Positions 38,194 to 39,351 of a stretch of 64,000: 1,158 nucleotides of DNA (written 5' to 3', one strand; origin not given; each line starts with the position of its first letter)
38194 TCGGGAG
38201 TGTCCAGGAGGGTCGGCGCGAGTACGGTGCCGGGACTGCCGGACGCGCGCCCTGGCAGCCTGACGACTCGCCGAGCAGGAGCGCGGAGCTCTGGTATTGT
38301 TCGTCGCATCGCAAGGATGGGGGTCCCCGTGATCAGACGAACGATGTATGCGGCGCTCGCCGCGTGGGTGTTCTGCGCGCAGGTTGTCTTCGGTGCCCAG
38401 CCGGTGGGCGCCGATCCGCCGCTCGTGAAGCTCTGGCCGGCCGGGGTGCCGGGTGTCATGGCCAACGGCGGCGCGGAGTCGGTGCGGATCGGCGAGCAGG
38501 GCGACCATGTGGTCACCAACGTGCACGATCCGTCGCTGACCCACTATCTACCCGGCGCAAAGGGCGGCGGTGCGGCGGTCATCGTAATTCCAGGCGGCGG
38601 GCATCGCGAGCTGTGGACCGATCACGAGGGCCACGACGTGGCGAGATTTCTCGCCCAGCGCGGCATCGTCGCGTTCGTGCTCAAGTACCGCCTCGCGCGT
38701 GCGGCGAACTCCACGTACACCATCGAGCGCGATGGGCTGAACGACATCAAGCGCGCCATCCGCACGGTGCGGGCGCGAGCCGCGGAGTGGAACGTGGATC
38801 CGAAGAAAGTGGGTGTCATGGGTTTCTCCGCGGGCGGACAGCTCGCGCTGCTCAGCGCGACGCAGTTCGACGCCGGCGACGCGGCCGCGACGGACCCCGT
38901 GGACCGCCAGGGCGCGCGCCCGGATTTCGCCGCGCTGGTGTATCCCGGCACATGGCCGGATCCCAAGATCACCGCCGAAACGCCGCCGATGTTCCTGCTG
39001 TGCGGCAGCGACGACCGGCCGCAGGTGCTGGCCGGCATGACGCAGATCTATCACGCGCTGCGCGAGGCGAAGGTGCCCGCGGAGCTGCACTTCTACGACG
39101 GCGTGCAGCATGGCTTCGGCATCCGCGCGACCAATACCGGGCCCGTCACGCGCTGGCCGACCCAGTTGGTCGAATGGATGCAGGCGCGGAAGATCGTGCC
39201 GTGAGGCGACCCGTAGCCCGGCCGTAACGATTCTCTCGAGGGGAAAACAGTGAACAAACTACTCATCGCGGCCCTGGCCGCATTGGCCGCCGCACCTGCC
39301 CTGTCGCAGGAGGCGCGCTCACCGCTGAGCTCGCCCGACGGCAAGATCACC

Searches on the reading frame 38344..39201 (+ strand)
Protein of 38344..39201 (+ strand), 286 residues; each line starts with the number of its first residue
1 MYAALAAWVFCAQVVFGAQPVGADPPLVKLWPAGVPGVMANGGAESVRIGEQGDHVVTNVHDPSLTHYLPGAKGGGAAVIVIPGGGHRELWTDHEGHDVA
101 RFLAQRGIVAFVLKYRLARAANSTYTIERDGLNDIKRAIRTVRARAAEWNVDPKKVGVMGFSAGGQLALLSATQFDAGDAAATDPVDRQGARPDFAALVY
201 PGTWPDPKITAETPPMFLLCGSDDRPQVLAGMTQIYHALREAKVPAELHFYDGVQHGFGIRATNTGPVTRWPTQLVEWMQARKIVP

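Call 53: search_protein_families(library=pfam, proteins=[window:38344-39201:+], max_evalue=0.01)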
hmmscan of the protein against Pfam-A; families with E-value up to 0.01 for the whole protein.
window:38344-39201:+ (286 aa): 6 families
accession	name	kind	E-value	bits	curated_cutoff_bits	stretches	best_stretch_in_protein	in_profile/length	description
PF20434.5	BD-FAE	-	1.7e-15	57.6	26.8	1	68-175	4-110/215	BD-FAE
PF07859.19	Abhydrolase_3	-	2.3e-12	47.6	25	1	97-204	18-111/210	alpha/beta hydrolase fold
PF01738.24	DLH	-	4.1e-12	46.6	21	1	132-261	74-191/217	Dienelactone hydrolase family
PF00326.27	Peptidase_S9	-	3.4e-10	40.2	22.6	2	101-174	8-84/213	Prolyl oligopeptidase family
PF12697.13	Abhydrolase_6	-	0.00035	21.8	26.3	0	132-233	51-135/217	Alpha/beta hydrolase family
PF00135.34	COesterase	-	0.00046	19.7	27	1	78-170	104-199/515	Carboxylesterase family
